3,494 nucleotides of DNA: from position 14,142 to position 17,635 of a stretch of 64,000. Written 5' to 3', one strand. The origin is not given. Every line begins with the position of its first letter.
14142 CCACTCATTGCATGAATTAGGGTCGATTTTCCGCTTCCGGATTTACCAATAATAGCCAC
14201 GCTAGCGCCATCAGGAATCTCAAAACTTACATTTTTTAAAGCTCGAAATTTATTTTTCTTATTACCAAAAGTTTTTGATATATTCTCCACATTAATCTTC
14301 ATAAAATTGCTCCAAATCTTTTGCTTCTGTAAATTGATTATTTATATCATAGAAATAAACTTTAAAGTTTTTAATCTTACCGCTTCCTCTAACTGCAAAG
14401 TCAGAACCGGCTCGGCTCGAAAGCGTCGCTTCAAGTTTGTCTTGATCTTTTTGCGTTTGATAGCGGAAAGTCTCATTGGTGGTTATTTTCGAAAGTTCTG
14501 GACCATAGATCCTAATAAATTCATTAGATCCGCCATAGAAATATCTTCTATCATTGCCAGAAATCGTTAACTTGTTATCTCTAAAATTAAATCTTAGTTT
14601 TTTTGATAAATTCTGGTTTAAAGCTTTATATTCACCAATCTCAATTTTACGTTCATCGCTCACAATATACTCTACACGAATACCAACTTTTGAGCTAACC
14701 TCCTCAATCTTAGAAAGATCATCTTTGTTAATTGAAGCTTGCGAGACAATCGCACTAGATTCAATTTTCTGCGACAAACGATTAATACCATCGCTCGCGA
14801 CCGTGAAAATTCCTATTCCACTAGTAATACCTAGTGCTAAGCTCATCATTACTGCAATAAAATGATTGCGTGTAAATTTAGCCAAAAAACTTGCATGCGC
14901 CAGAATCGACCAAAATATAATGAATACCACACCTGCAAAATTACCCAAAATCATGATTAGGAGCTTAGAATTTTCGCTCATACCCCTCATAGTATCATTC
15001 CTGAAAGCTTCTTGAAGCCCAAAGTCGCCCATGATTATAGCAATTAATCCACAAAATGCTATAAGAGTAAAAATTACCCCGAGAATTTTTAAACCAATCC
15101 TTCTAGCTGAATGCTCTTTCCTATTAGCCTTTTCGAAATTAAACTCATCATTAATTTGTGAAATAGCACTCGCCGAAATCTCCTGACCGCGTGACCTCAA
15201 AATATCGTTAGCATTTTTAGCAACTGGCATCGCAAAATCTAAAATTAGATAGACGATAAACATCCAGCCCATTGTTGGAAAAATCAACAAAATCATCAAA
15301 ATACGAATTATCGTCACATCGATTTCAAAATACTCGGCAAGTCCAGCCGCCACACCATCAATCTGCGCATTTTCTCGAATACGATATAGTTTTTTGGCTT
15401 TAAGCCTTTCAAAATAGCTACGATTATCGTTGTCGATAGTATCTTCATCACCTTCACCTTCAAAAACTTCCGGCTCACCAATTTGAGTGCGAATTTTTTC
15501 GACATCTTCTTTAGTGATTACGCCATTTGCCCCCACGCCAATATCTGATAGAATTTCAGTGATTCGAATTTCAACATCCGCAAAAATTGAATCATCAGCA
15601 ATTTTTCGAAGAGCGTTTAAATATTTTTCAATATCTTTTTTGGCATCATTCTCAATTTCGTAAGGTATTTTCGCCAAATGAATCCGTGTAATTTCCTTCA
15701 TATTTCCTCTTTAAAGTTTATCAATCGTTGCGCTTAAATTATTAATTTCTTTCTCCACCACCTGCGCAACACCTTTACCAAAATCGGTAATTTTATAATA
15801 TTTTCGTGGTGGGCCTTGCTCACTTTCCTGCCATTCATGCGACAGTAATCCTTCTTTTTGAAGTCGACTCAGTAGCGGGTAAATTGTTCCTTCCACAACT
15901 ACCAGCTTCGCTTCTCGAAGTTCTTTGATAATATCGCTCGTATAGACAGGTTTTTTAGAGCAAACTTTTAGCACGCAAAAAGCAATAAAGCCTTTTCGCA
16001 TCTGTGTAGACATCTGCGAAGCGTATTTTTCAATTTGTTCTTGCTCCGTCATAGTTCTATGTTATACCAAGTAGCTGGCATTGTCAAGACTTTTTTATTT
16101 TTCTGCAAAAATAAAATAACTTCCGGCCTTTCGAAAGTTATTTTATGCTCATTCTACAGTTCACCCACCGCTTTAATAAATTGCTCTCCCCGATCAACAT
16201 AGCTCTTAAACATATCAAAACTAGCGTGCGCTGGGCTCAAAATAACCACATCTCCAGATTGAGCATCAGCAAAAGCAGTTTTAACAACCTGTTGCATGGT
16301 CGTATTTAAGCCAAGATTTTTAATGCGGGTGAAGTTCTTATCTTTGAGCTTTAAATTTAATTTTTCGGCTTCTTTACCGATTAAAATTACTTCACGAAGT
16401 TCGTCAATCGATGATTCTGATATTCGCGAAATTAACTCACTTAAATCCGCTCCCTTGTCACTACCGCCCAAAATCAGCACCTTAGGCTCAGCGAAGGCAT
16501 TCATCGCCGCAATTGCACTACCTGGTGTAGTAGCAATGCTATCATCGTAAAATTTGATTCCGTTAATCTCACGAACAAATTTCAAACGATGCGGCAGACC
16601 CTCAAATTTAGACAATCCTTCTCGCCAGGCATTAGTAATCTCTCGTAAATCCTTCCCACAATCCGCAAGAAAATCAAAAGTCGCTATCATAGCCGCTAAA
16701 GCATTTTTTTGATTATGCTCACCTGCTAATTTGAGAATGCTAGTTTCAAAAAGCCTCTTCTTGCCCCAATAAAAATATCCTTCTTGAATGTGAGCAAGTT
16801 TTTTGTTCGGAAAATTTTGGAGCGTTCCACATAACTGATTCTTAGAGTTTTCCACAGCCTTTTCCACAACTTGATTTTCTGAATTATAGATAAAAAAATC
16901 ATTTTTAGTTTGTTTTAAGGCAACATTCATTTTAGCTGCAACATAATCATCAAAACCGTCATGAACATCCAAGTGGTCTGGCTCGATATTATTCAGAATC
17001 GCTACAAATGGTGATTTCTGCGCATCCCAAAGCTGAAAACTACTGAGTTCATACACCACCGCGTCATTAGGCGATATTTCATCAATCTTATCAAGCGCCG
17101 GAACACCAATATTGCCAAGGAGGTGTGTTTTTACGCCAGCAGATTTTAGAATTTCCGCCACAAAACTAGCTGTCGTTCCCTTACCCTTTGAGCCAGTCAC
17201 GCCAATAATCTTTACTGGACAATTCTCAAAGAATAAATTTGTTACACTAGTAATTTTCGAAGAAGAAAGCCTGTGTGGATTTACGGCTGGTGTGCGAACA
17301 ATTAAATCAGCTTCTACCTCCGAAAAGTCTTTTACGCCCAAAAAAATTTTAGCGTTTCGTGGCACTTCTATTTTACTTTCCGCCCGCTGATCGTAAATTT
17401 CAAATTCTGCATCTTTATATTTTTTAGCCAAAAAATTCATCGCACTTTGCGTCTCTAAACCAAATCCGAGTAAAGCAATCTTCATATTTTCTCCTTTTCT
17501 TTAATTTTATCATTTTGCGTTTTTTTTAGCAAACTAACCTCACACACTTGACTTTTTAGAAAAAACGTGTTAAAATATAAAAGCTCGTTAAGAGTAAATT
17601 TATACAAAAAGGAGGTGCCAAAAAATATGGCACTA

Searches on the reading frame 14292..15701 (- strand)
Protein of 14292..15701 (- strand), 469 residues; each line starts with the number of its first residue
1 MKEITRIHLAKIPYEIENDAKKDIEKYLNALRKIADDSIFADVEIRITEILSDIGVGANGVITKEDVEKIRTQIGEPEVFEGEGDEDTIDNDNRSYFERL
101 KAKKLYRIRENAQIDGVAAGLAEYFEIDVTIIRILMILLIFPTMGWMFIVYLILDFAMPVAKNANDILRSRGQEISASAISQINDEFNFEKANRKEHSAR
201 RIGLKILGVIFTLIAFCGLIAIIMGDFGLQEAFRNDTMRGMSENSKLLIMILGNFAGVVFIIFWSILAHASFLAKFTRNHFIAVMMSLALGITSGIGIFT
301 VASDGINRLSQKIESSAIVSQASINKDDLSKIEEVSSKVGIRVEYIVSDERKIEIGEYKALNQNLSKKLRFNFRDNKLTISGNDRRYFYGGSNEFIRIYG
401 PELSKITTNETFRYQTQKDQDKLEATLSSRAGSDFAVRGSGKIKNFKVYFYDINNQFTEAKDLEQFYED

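Call 75: search_protein_families(library=pfam, proteins=[window:14292-15701:-], max_evalue=0.0001)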
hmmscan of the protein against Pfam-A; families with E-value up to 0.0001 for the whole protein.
window:14292-15701:- (469 aa): 2 families
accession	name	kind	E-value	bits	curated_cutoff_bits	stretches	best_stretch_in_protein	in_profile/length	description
PF04024.17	PspC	-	7.7e-17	61.3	25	1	103-160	1-57/58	PspC domain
PF10988.14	DUF2807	-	6e-06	26.6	24.2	1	334-437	4-101/181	Putative auto-transporter adhesin, head GIN domain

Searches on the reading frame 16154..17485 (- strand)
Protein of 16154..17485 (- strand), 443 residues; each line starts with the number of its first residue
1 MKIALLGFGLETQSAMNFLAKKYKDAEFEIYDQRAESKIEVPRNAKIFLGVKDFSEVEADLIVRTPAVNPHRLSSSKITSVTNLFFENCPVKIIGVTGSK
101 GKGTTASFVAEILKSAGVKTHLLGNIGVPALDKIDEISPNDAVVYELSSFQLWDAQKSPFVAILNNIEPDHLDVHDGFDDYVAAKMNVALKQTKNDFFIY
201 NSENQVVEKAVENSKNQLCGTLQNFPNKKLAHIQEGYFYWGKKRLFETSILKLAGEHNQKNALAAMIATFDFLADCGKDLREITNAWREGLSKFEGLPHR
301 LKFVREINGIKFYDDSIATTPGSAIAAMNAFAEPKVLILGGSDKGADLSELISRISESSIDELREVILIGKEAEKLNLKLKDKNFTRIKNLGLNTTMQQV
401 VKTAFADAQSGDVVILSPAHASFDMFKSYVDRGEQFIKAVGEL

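Call 75: search_protein_families(library=pfam, proteins=[window:16154-17485:-], max_evalue=0.0001)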
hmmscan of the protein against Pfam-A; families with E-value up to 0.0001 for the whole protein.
window:16154-17485:- (443 aa): 2 families
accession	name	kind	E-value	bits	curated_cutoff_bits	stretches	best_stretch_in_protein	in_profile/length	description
PF08245.18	Mur_ligase_M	-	4.4e-25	89.3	24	1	96-268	1-199/200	Mur ligase middle domain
PF02875.26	Mur_ligase_C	-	2.3e-13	51.5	28.4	1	299-419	1-126/127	Mur ligase, glutamate ligase domain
